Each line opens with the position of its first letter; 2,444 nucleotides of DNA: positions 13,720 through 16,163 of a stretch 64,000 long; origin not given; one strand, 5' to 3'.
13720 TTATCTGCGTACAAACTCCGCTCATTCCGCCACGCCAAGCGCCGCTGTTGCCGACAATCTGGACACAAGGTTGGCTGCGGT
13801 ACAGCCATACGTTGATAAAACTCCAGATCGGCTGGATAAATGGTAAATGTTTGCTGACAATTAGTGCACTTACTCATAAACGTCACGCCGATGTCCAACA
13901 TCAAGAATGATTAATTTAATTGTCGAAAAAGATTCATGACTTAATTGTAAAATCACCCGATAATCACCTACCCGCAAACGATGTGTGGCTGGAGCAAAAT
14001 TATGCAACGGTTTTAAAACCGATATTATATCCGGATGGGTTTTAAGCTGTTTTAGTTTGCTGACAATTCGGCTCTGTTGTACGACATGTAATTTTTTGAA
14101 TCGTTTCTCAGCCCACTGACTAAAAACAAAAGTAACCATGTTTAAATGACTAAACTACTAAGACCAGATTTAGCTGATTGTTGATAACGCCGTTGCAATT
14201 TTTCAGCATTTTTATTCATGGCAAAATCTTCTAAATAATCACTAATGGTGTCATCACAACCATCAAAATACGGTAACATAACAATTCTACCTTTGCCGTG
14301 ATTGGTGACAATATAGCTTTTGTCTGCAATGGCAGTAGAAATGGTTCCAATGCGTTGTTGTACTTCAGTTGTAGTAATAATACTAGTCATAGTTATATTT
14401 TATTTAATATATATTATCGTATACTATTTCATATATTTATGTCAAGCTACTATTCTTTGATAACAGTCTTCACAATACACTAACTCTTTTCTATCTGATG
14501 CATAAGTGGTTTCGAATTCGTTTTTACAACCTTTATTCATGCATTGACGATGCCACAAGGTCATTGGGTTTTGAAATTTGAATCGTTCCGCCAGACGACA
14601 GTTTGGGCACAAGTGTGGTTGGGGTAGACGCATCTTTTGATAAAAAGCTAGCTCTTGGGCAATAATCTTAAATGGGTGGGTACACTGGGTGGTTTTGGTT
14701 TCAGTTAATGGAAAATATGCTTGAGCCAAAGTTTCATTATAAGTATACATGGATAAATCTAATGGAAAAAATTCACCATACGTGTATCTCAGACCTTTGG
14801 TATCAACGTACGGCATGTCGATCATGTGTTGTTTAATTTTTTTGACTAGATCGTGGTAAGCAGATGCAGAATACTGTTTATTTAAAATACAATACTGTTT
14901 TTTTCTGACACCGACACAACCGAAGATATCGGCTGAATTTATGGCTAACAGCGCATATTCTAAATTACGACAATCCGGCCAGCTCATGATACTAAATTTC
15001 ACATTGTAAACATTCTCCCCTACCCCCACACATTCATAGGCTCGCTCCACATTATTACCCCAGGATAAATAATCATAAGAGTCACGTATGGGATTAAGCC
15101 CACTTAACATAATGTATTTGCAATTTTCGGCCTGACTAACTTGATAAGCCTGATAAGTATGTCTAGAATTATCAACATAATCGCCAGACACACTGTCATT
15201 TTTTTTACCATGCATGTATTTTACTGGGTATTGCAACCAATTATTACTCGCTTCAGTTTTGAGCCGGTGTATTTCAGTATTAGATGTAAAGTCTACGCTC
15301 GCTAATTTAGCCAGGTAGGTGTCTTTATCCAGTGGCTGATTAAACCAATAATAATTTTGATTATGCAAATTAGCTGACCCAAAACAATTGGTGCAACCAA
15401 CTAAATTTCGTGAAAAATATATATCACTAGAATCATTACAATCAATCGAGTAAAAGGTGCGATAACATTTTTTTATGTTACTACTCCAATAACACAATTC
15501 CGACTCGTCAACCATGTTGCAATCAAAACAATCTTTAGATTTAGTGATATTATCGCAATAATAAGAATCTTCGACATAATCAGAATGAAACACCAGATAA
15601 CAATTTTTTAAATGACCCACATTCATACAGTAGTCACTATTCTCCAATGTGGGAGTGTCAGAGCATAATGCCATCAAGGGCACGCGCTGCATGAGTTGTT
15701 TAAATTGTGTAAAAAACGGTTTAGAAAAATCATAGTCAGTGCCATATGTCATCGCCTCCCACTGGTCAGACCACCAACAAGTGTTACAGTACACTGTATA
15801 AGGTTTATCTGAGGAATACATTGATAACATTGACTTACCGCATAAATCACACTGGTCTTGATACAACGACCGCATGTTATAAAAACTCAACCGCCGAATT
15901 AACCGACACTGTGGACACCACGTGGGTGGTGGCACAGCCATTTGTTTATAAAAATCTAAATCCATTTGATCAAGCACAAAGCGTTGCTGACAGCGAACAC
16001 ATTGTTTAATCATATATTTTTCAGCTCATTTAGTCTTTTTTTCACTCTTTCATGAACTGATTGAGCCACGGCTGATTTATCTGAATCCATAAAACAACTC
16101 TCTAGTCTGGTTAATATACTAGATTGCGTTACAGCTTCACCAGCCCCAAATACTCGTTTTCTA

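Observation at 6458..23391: ~17-kb co-directional, translationally coupled cluster: sigma-r4-only protein, membrane protein, TraD/HerA-like ATPase, 923-aa protein, TA pair, TrmB regulator and five Cys-rich paralogs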

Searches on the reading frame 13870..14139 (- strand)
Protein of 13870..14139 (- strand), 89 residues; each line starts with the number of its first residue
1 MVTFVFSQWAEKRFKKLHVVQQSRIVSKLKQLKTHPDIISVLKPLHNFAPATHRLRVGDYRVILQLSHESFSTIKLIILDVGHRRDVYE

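Call 4: search_protein_families(library=pfam, proteins=[window:13870-14139:-], max_evalue=0.01)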
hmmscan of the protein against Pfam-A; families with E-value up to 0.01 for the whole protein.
window:13870-14139:- (89 aa): 1 family
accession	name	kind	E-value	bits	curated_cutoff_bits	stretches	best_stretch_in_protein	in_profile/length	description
PF05016.21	ParE_toxin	-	0.00013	22.9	23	1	6-88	3-89/89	ParE toxin of type II toxin-antitoxin system, parDE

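Call 5: search_protein_families(library=ncbifam, proteins=[window:13870-14139:-], max_evalue=0.01)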
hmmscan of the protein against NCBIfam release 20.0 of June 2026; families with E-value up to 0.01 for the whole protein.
window:13870-14139:- (89 aa): 0 families

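Call 6: search_protein_families(library=padloc, proteins=[window:13870-14139:-], max_evalue=0.01)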
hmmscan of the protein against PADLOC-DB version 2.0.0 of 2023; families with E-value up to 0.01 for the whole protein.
window:13870-14139:- (89 aa): 0 families

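Call 7: search_protein_families(library=phrogs, proteins=[window:13870-14139:-], max_evalue=0.01)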
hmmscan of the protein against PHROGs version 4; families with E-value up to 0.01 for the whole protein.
window:13870-14139:- (89 aa): 1 family
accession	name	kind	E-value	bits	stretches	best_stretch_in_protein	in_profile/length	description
phrog_1213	-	moron, auxiliary metabolic gene and host takeover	6.2e-14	53.4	1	1-89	2-88/88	RelE-like toxin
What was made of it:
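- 13870..14139 (-): ParE/RelE-type toxin. Pfam ParE E 1.3e-4; phrog_1213 RelE-like E 6e-14 (calls 4, 7).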

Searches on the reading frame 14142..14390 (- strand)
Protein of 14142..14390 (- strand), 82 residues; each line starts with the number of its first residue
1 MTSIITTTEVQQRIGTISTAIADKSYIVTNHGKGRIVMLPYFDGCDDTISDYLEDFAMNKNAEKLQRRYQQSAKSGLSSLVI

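Call 4: search_protein_families(library=pfam, proteins=[window:14142-14390:-], max_evalue=0.01)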
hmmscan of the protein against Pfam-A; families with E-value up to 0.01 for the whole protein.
window:14142-14390:- (82 aa): 1 family
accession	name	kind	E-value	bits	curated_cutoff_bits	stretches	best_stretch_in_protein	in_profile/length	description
PF02604.26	PhdYeFM_antitox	-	0.00017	21.8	29.8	1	3-41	2-42/74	Antitoxin Phd_YefM, type II toxin-antitoxin system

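Call 5: search_protein_families(library=ncbifam, proteins=[window:14142-14390:-], max_evalue=0.01)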
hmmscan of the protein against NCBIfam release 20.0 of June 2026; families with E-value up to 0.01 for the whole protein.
window:14142-14390:- (82 aa): 0 families

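Call 6: search_protein_families(library=padloc, proteins=[window:14142-14390:-], max_evalue=0.01)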
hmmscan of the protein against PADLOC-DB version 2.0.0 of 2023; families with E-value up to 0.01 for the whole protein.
window:14142-14390:- (82 aa): 0 families

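Call 7: search_protein_families(library=phrogs, proteins=[window:14142-14390:-], max_evalue=0.01)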
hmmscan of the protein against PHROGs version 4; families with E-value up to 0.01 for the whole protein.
window:14142-14390:- (82 aa): 0 families

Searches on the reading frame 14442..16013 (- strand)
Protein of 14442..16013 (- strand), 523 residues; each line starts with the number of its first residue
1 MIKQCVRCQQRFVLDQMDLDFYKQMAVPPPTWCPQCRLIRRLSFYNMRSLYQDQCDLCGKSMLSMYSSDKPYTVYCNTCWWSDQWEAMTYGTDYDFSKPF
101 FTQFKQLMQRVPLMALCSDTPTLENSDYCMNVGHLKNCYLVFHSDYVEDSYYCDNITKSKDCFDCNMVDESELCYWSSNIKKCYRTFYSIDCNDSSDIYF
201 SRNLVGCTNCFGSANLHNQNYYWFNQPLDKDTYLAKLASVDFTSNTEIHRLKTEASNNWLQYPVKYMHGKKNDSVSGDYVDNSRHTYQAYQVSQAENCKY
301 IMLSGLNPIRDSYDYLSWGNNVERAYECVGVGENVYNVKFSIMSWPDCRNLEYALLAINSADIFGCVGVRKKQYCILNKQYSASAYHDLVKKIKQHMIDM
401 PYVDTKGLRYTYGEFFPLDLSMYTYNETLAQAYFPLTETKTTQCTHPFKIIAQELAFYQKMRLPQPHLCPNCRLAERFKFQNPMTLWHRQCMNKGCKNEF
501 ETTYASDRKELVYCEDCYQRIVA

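Call 4: search_protein_families(library=pfam, proteins=[window:14442-16013:-], max_evalue=0.01)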
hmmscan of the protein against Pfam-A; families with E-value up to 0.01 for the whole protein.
window:14442-16013:- (523 aa): 1 family
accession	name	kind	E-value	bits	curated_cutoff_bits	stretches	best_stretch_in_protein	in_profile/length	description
PF13451.12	zf_Tbcl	-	0.001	19.4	24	0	4-40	6-43/48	Probable treble clef domain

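Call 5: search_protein_families(library=ncbifam, proteins=[window:14442-16013:-], max_evalue=0.01)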
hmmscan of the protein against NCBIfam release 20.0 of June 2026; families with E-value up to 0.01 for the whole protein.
window:14442-16013:- (523 aa): 0 families

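Call 6: search_protein_families(library=padloc, proteins=[window:14442-16013:-], max_evalue=0.01)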
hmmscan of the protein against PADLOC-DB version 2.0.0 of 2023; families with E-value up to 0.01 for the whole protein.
window:14442-16013:- (523 aa): 0 families

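Call 7: search_protein_families(library=phrogs, proteins=[window:14442-16013:-], max_evalue=0.01)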
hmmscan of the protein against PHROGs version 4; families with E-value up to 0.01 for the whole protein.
window:14442-16013:- (523 aa): 2 families
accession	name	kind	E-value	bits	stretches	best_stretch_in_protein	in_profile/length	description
phrog_15341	-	unknown function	0.00058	20.3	1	117-220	36-137/276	-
phrog_7020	-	unknown function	0.0057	17.4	0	467-511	27-65/71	-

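Call 14: find_homologous_proteins(query=window:14442-16013:-)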
Query window:14442-16013:- (523 aa): 6391 proteins with E <= 0.001 among 7364 candidates; the best 120 are listed.
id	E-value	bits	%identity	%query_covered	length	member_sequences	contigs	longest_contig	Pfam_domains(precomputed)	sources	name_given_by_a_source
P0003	0.0e+0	1040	100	83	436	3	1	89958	-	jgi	-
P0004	6.2e-206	704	54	100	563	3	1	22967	PF13451.13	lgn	-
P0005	1.5e-199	683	52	100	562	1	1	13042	-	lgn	-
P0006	7.1e-182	624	46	99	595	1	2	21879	-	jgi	-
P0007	4.3e-177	608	45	100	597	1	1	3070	-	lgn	-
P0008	2.0e-176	606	46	99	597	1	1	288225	-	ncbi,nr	ncbi:hypothetical protein HY623_03450 [Candidatus Uhrbacteria bacterium]|nr:hypothetical protein [Ca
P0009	4.5e-174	598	45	100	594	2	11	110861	-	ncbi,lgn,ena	-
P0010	2.0e-172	593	45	99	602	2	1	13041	-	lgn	-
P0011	1.1e-169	584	44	100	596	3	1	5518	-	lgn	-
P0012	1.5e-169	584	43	99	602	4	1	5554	-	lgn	-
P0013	7.5e-168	578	45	99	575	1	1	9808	-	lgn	-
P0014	9.4e-164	564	46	99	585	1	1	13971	-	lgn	-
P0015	2.8e-163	563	45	100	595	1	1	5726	-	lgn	-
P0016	3.4e-163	563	43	99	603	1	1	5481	-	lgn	-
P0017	2.5e-162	560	44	99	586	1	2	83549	-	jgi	jgi:hypothetical protein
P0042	9.3e-156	538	44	100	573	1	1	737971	-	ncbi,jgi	ncbi:MAG: hypothetical protein WC711_03615 [Candidatus Staskawiczbacteria bacterium]|jgi:hypothetica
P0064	8.1e-154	532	43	94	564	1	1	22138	-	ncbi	ncbi:MAG: hypothetical protein QW156_04170, partial [Candidatus Aenigmatarchaeota archaeon]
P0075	8.7e-153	528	42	100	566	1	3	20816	PF23477.2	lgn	-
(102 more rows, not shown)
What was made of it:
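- More than 6,391 homologues, all unnamed (call 14).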

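Call 26: search_protein_families(library=pfam, proteins=[P0075], max_evalue=1)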
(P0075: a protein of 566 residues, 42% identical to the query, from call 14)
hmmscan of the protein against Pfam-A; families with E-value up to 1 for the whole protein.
P0075 (566 aa): 3 families
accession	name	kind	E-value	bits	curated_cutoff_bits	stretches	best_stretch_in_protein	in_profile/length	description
PF23477.1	zf_Tbcl_2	-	5.5e-07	29.6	27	2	534-563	6-35/37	Probable treble clef zinc finger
PF00412.28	LIM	-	0.11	13.2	22.9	1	535-563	28-56/58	LIM domain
PF05634.16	APO_RNA-bind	-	0.65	9.8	25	0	191-229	93-131/200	APO RNA-binding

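Call 30: search_solved_structures(query=window:14442-16013:-, max_evalue=1)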
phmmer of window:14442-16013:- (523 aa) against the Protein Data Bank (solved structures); distinct sequences matched with E-value up to 1: 4.
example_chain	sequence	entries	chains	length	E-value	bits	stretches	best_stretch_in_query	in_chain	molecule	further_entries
1ctl_A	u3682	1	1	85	0.076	15.1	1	469-520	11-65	AVIAN CYSTEINE RICH PROTEIN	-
1b8t_A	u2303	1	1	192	0.25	13.4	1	469-520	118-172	PROTEIN (CRP1)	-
2o13_A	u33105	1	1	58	0.28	13.3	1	484-519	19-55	Muscle LIM protein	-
4fgw_A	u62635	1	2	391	0.41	12.7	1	314-373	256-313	Glycerol-3-phosphate dehydrogenase [NAD(+)] 1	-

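Call 39: find_encoding_contigs(protein=P0042, flank=10000, max_places=2)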
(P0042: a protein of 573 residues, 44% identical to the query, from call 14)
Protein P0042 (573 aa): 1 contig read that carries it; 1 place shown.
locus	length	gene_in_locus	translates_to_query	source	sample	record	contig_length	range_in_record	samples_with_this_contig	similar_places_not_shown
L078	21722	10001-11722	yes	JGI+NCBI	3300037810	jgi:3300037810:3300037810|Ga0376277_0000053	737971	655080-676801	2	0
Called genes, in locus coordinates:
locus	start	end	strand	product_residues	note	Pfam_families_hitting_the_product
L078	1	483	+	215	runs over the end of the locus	PF10502:Peptidase_S26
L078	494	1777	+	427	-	PF13393:tRNA-synt_His, PF00587:tRNA-synt_2b, PF13393:tRNA-synt_His, PF03129:HGTP_anticodon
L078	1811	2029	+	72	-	-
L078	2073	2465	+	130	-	PF05635:23S_rRNA_IVP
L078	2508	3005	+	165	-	PF09424:YqeY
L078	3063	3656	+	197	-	-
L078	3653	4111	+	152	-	PF02130:YbeY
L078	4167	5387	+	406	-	PF11104:PilM_2 (faint), PF02491:SHS2_FTSA, PF06723:MreB_Mbl, PF14450:FtsA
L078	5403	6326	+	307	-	PF00091:Tubulin, PF12327:FtsZ_C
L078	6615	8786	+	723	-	PF03477:ATP-cone, PF13597:NRDD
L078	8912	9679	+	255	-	PF13489:Methyltransf_23, PF01209:Ubie_methyltran, PF05175:MTS (weak), PF06325:PrmA (weak), PF13847:Methyltransf_31, PF08241:Methyltransf_11, PF08242:Methyltransf_12, PF13649:Methyltransf_25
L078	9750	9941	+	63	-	-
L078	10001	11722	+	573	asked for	-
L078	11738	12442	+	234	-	PF13353:Fer4_12, PF04055:Radical_SAM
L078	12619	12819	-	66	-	-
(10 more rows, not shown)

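Call 40: find_encoding_contigs(protein=P0008, flank=10000, max_places=2)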
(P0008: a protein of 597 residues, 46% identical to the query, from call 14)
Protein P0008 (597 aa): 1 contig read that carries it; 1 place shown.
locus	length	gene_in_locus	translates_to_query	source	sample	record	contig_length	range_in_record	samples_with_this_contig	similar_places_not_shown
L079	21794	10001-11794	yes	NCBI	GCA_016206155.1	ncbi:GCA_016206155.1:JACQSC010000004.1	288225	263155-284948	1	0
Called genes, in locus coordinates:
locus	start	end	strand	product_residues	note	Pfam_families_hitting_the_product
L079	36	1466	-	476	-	PF01943:Polysacc_synt, PF13440:Polysacc_synt_3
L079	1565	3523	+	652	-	PF16158:N_BRCA1_IG (faint), PF08486:SpoIID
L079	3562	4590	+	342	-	PF00437:T2SSE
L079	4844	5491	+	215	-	PF01636:APH, PF01633:Choline_kinase (weak)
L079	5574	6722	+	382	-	PF13173:AAA_14, PF13635:DUF4143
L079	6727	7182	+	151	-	PF00293:NUDIX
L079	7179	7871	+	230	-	PF00106:adh_short, PF08659:KR, PF23441:SDR (weak), PF13561:adh_short_C2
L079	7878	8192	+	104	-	-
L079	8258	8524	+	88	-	PF01402:RHH_1 (weak)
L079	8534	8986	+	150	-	PF01850:PIN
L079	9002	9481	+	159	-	-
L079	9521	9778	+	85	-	-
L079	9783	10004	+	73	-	PF07927:HicA_toxin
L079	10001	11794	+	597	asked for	-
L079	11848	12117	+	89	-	PF04255:DUF433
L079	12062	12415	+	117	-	PF18480:DUF5615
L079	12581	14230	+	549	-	-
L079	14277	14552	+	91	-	-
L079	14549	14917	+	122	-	-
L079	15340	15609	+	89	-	PF01402:RHH_1 (weak)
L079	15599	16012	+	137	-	PF01850:PIN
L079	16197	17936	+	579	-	PF14716:HHH_8, PF00633:HHH (faint), PF14520:HHH_5 (faint), PF14791:DNA_pol_B_thumb, PF02811:PHP (weak)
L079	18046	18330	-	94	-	PF00216:Bac_DNA_binding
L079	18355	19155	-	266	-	PF00149:Metallophos (weak), PF13277:YmdB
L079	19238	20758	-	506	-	PF12072:RNase_Y_N, PF08668:HDOD (faint), PF26594:KH_NusA_2nd (faint), PF00013:KH_1, PF22891:KH_PNO1_2nd (weak), PF01966:HD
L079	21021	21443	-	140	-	PF13470:PIN_3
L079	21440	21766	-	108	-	-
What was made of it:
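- TA modules are interspersed in the arrays here and in L079 (call 40).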

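Call 41: find_encoding_contigs(protein=P0064, flank=10000, max_places=2)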
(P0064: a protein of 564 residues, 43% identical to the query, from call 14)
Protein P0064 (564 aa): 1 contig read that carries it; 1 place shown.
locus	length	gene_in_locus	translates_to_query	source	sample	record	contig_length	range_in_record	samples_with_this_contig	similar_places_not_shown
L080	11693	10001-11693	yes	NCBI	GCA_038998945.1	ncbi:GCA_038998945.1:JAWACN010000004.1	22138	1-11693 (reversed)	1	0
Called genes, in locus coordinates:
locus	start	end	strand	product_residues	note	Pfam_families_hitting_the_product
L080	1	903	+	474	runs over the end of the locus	-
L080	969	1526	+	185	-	-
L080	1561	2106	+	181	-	PF01066:CDP-OH_P_transf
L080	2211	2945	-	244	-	PF01471:PG_binding_1 (weak), PF10342:Kre9_KNH (faint)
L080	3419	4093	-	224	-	PF02811:PHP, PF13263:PHP_C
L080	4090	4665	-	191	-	PF01871:AMMECR1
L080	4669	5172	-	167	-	PF00149:Metallophos, PF12850:Metallophos_2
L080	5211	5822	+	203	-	PF00730:HhH-GPD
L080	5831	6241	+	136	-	-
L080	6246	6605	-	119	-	PF01725:Ham1p_like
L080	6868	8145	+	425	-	-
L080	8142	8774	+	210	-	PF14464:Prok-JAB (weak)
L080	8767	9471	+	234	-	PF00899:ThiF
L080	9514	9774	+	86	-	-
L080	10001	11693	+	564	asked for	?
